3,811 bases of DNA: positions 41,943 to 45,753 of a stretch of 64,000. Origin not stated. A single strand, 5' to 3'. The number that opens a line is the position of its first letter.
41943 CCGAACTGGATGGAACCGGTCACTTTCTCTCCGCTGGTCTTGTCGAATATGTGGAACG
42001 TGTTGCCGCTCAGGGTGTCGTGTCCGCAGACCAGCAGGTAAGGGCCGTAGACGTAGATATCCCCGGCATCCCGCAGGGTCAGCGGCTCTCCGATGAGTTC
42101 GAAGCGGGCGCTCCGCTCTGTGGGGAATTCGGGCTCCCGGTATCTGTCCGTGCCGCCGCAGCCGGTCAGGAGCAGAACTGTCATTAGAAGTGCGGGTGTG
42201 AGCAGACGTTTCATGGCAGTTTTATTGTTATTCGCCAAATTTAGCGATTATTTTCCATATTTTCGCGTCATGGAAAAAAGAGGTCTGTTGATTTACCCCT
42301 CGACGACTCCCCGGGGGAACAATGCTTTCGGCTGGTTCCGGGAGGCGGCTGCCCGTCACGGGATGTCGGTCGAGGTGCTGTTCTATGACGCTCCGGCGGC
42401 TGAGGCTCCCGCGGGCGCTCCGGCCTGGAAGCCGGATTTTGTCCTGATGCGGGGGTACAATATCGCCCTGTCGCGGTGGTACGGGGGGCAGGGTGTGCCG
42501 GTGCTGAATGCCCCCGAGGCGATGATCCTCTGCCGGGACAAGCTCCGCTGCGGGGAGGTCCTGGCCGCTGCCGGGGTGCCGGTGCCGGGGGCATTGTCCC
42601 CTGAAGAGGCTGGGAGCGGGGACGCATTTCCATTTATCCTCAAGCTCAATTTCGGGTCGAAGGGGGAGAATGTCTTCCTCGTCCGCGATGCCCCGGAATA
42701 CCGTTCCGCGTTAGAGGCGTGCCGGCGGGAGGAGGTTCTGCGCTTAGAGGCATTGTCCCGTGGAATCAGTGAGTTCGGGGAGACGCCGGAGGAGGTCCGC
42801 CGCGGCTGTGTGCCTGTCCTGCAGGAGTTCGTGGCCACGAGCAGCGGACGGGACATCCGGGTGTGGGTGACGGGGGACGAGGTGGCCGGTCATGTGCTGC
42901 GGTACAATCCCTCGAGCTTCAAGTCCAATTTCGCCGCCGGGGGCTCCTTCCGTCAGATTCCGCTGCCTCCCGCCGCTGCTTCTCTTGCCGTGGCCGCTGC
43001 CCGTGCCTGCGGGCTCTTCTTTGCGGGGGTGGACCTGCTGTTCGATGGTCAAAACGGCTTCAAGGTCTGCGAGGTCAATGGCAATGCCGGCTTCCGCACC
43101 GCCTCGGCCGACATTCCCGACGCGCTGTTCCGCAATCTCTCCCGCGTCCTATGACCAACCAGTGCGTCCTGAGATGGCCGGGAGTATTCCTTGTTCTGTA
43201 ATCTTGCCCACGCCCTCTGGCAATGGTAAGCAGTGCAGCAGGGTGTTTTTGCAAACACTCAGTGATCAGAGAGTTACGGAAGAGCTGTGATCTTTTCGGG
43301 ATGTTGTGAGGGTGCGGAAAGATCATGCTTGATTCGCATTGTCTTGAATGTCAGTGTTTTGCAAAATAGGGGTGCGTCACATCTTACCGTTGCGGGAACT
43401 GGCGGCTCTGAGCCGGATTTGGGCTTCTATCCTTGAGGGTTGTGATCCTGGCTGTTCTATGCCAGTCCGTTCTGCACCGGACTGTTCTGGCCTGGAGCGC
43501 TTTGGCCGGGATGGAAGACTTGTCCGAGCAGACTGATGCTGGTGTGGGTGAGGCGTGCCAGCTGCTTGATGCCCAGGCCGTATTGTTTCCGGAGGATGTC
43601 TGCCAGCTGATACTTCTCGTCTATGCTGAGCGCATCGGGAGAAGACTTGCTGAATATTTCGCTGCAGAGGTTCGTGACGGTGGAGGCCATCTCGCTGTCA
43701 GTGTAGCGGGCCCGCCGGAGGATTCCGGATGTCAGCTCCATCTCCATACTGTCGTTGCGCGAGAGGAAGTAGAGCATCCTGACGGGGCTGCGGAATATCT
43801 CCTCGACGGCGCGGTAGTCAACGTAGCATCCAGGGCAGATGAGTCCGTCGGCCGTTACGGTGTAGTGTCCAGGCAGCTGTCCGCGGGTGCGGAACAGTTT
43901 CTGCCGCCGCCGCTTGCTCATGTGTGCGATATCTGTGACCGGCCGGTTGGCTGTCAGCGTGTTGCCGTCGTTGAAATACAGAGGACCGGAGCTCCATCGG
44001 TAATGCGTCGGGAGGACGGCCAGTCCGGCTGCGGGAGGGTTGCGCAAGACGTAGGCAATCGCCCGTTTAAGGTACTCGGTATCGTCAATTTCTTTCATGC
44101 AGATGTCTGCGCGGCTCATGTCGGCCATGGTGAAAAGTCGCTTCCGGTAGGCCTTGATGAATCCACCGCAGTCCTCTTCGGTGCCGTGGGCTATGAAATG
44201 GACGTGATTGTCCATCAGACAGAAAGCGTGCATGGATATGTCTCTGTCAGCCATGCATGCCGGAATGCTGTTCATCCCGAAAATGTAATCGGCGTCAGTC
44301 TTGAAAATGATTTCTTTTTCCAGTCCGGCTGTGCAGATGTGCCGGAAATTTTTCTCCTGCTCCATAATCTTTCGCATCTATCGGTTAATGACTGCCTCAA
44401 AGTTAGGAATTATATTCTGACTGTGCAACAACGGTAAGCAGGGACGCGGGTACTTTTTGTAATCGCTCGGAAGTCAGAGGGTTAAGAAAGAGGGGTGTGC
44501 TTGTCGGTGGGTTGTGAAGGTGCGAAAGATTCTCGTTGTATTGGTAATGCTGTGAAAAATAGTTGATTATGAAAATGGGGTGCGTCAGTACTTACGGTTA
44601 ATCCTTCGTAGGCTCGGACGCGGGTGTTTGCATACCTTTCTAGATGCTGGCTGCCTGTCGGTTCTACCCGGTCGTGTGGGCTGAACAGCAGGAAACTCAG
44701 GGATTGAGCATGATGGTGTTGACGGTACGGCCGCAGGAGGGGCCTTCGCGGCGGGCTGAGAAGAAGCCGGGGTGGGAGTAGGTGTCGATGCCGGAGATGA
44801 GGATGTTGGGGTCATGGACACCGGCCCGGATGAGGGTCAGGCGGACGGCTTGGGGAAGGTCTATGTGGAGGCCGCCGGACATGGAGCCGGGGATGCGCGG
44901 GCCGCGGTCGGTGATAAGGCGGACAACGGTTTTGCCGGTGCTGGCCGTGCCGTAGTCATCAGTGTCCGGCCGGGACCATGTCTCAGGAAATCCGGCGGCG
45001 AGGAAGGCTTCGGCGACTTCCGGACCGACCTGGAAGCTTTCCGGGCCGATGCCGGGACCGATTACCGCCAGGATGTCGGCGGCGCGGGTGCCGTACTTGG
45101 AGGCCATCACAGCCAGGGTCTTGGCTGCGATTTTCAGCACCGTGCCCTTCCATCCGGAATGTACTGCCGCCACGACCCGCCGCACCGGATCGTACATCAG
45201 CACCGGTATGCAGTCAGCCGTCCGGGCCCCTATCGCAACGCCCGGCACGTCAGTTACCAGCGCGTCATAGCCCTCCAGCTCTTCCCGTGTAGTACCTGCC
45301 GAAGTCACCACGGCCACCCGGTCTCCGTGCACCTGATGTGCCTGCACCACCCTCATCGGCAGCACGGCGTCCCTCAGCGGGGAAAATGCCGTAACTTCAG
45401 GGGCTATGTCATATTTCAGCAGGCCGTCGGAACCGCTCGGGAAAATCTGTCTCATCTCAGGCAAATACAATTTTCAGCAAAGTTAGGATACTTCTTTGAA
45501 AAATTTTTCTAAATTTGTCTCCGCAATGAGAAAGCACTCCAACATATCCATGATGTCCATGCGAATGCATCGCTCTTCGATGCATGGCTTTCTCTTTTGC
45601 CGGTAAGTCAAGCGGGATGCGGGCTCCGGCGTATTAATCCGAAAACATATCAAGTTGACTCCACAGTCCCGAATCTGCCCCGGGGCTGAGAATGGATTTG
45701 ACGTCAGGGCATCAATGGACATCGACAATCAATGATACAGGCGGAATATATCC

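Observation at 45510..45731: Met-codon-dense leader ORF threaded through a terminator-like hairpin upstream of metX-thrA-metY-asd: candidate methionine-sensing attenuator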

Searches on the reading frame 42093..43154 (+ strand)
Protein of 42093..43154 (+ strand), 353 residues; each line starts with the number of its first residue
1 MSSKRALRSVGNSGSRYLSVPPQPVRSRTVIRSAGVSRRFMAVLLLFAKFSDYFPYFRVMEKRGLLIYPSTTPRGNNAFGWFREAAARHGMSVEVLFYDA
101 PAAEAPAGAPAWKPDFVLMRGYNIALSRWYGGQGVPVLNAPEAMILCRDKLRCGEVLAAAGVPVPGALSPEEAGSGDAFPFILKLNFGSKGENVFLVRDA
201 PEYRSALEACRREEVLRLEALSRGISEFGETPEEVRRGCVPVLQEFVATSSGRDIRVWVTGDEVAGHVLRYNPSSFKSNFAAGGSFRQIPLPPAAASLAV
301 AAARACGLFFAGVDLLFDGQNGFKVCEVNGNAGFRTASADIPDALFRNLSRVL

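Call 7: search_protein_families(library=pfam, proteins=[window:42093-43154:+])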
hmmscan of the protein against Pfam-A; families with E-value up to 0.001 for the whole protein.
window:42093-43154:+ (353 aa): 2 families
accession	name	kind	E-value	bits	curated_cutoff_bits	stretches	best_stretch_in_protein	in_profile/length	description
PF08443.16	RimK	-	4.3e-24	85.6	21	1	148-340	2-175/188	RimK-like ATP-grasp domain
PF02655.19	ATP-grasp_3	-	0.00056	20.5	23.2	0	147-210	1-63/160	ATP-grasp domain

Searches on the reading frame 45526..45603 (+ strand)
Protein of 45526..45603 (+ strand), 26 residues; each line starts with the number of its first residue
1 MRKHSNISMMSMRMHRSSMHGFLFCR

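Call 77: list_cluster_members(proteins=[window:45526-45603:+, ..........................])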
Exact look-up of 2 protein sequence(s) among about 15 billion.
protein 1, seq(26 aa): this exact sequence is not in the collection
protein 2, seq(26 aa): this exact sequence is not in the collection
